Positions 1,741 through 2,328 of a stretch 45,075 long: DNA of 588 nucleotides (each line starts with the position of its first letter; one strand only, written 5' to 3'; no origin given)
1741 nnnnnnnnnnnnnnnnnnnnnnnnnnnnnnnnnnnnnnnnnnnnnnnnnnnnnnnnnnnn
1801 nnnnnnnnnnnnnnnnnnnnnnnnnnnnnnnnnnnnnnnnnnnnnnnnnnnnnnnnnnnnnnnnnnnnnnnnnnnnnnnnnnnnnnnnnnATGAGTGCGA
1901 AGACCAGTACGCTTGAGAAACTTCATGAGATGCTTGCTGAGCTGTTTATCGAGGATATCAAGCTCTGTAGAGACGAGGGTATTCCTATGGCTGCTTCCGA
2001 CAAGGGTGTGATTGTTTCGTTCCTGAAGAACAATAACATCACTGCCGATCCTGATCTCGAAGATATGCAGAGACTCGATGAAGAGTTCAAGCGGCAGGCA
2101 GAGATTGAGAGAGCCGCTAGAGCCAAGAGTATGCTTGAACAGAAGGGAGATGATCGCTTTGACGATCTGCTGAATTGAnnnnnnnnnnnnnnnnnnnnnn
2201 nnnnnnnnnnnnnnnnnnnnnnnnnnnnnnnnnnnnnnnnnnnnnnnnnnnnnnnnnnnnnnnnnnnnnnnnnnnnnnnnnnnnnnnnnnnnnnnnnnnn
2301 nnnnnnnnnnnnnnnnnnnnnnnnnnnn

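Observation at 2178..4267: Group I intron splits the large terminase exactly at the Walker A motif; the resulting P-loop is non-canonical (RGEAKTT)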

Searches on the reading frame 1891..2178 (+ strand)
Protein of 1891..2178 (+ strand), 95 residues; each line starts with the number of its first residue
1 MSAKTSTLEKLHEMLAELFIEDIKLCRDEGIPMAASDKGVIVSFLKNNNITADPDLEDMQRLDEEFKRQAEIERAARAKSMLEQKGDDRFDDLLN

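Call 45: search_protein_families(library=pfam, proteins=[window:1891-2178:+], max_evalue=0.01)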
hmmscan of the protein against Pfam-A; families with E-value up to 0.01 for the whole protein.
window:1891-2178:+ (95 aa): 1 family
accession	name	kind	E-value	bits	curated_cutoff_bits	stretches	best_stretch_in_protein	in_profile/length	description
PF11123.14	DNA_Packaging_2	-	6.4e-16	58.6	27.5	1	3-80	1-70/79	DNA packaging protein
